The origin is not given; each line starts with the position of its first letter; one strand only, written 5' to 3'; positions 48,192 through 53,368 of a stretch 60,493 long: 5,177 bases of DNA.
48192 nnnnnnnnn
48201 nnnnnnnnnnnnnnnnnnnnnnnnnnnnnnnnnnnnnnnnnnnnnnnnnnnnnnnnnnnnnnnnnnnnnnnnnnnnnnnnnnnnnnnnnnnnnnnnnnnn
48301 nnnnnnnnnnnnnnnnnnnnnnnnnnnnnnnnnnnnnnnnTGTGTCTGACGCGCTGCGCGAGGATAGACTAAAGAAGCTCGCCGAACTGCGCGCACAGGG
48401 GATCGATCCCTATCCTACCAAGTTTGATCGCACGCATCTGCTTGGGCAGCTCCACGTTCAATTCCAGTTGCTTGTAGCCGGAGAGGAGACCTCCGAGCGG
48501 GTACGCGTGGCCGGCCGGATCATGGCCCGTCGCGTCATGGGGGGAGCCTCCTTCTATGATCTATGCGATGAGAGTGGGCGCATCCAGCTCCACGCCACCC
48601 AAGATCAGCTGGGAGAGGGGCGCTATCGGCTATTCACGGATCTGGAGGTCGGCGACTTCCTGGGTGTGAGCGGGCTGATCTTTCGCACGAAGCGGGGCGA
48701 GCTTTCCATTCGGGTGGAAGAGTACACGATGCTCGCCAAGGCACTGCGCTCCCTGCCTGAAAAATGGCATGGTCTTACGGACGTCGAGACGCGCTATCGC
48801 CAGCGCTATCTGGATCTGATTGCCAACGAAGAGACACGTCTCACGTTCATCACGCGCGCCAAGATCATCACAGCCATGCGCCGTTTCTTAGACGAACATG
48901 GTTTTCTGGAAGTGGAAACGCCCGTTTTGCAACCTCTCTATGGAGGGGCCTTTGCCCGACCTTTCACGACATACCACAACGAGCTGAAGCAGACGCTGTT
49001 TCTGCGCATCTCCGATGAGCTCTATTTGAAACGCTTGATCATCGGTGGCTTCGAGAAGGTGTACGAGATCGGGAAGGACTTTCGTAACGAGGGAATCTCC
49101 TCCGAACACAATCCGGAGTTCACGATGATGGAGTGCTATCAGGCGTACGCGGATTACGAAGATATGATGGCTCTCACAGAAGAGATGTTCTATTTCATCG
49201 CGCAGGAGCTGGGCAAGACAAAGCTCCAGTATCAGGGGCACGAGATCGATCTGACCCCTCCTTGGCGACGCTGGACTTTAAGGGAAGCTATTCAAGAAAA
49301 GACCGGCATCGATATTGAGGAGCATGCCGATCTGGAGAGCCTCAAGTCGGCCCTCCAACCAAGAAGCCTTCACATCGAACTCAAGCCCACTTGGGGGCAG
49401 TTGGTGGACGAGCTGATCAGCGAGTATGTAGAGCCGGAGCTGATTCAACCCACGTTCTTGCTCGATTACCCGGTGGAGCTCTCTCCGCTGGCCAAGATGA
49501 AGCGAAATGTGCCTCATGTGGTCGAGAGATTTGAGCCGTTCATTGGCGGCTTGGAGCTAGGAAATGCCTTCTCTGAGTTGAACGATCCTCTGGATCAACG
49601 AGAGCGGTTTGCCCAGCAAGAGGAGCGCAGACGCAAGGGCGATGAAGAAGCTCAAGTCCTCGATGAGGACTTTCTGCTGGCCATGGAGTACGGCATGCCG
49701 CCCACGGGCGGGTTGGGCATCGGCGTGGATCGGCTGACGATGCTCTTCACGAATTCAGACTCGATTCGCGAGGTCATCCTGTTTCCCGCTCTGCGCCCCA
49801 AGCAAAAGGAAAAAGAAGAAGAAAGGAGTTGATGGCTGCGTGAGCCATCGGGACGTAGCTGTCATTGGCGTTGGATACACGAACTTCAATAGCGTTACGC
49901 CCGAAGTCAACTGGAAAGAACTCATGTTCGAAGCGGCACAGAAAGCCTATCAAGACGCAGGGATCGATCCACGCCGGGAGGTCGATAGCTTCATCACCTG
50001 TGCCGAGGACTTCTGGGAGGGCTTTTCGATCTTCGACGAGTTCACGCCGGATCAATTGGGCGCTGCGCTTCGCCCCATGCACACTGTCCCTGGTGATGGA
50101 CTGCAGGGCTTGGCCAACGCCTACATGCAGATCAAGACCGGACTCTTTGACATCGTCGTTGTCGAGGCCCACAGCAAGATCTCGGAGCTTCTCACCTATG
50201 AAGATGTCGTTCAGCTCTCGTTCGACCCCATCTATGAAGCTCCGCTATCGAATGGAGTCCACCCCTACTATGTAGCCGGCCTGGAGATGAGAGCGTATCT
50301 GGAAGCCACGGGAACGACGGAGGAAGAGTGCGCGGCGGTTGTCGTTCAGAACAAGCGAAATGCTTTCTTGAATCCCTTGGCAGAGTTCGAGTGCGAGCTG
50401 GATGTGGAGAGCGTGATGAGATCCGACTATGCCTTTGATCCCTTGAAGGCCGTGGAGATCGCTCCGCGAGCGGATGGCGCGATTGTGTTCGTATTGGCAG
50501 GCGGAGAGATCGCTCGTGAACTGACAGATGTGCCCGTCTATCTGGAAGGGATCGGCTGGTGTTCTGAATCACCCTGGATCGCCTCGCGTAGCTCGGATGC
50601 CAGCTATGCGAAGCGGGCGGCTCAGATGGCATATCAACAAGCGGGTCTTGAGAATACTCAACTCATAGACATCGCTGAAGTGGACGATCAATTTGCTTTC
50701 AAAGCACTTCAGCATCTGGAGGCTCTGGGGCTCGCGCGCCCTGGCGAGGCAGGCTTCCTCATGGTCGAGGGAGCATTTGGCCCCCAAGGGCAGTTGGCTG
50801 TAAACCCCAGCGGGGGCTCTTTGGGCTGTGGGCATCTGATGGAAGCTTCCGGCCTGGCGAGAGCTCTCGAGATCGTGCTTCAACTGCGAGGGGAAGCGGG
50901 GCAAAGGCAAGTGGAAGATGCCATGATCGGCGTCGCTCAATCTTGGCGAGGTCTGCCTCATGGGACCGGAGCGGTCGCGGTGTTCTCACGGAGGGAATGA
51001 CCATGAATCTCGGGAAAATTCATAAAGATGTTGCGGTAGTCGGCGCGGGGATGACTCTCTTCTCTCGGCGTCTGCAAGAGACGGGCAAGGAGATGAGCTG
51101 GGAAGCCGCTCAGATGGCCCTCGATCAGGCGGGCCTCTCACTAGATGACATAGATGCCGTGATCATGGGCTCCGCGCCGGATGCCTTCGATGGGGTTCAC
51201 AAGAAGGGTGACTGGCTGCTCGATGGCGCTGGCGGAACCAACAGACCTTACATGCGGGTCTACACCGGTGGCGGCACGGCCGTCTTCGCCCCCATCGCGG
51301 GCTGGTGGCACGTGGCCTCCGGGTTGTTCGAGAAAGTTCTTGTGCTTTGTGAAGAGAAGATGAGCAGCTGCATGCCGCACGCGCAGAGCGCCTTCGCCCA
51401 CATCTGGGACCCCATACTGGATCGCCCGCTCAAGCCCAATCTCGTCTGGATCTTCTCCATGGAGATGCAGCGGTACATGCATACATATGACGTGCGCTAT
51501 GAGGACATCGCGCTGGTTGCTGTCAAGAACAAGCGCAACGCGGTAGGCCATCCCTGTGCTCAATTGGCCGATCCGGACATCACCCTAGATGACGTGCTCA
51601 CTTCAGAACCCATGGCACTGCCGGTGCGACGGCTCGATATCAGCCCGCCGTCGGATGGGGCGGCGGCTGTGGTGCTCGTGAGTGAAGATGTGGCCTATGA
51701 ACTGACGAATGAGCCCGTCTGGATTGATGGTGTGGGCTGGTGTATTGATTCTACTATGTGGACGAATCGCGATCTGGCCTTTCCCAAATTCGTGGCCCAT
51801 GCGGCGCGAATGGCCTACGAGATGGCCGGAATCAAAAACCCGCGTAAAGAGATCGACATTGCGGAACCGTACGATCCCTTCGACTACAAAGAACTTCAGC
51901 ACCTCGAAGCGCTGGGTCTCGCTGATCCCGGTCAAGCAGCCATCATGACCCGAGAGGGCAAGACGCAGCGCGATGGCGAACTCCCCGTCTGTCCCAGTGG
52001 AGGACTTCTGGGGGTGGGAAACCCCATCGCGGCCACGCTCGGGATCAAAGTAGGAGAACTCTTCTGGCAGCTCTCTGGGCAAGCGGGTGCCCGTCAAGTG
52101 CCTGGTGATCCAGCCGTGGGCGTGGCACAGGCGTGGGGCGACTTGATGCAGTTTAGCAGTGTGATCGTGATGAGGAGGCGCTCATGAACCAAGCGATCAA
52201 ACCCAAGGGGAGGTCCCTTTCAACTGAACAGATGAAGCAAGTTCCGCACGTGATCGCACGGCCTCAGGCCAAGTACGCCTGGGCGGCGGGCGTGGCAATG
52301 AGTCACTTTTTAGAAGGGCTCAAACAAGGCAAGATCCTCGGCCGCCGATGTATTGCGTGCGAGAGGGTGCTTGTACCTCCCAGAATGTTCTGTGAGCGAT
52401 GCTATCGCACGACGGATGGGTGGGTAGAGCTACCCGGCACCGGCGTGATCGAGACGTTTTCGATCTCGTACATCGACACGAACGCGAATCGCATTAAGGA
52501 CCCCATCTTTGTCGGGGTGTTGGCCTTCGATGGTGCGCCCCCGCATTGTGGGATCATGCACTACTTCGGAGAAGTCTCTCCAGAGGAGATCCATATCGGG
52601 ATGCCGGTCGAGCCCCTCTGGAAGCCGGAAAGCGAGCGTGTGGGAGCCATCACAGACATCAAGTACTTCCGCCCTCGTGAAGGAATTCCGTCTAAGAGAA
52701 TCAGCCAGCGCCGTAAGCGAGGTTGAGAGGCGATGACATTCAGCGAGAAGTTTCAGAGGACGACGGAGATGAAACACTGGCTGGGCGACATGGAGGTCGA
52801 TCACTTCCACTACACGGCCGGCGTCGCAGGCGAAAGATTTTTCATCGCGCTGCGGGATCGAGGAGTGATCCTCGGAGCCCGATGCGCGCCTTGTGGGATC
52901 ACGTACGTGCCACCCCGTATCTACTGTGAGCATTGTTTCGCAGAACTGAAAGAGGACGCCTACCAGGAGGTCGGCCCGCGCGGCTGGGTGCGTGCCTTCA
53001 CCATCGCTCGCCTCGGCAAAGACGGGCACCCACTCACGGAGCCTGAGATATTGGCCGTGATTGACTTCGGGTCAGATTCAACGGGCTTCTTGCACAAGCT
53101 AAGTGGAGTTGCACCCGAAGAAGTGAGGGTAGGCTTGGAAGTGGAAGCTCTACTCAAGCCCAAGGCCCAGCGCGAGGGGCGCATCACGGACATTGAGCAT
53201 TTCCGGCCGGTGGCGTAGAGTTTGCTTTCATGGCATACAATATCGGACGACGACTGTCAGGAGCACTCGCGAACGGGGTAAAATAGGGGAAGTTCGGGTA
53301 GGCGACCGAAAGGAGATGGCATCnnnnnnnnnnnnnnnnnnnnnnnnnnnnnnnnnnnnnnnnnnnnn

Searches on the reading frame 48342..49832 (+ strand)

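Call 55: search_protein_families(library=pfam, proteins=[window:48342-49832:+], max_evalue=0.00001)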
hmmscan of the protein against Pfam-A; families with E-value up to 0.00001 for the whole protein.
window:48342-49832:+ (496 aa): 2 families
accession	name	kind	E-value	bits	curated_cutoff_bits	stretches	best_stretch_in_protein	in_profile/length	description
PF00152.25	tRNA-synt_2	-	8.7e-93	311.2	25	1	148-483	2-306/308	tRNA synthetases class II (D, K and N)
PF01336.31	tRNA_anti-codon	-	1.6e-15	57.2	27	1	54-131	1-75/75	OB-fold nucleic acid binding domain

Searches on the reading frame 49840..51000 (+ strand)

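Call 55: search_protein_families(library=pfam, proteins=[window:49840-51000:+], max_evalue=0.00001)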
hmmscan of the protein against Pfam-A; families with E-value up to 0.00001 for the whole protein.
window:49840-51000:+ (386 aa): 2 families
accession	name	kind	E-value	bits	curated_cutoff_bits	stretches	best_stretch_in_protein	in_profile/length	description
PF22691.2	Thiolase_C_1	-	3.9e-31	108.2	28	1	255-373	18-134/144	Thiolase C-terminal domain-like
PF02803.24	Thiolase_C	-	4.3e-07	30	27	1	259-367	26-115/123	Thiolase, C-terminal domain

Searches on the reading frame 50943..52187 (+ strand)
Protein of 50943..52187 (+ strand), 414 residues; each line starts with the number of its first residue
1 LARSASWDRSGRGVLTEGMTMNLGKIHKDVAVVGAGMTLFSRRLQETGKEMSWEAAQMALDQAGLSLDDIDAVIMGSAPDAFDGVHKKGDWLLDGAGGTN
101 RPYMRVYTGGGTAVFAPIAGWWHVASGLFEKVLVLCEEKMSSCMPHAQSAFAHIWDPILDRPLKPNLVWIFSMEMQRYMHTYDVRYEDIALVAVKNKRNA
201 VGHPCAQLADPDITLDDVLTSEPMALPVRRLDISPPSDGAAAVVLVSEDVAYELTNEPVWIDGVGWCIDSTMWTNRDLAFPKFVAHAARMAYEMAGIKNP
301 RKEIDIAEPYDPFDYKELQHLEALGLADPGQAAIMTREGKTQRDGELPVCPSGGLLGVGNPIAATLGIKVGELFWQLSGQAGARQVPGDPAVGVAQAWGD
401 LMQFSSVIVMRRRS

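Call 55: search_protein_families(library=pfam, proteins=[window:50943-52187:+], max_evalue=0.00001)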
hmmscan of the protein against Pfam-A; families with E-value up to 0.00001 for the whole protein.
window:50943-52187:+ (414 aa): 2 families
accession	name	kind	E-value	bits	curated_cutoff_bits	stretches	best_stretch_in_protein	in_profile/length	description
PF22691.2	Thiolase_C_1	-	1.2e-30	106.5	28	1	274-411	11-143/144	Thiolase C-terminal domain-like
PF00108.29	Thiolase_N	-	2.5e-09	37.3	26.4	1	30-249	1-260/260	Thiolase, N-terminal domain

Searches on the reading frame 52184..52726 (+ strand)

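Call 81: search_protein_families(library=pfam, proteins=[window:52184-52726:+], max_evalue=0.001)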
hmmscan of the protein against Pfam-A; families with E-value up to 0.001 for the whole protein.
window:52184-52726:+ (180 aa): 2 families
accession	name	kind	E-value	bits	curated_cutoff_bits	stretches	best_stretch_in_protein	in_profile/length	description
PF01796.24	OB_ChsH2_C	-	2.8e-12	46.8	27.1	1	80-146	1-64/65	ChsH2, C-terminal OB-fold domain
PF12172.15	zf-ChsH2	-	1.4e-09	38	23.2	1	44-75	2-33/37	ChsH2, rubredoxin-like zinc ribbon domain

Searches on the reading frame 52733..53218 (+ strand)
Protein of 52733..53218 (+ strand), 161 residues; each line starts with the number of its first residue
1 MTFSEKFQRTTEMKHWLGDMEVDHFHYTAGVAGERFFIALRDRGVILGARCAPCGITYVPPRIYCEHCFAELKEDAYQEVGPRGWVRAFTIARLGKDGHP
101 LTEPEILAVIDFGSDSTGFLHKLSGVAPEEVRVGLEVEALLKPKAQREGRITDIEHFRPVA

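Call 81: search_protein_families(library=pfam, proteins=[window:52733-53218:+], max_evalue=0.001)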
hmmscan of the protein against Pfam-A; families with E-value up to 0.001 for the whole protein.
window:52733-53218:+ (161 aa): 2 families
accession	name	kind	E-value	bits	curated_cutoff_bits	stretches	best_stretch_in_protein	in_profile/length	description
PF01796.24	OB_ChsH2_C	-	2.6e-08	34.1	27.1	1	77-139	1-62/65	ChsH2, C-terminal OB-fold domain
PF12172.15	zf-ChsH2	-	1.1e-07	31.9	23.2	1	41-71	4-34/37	ChsH2, rubredoxin-like zinc ribbon domain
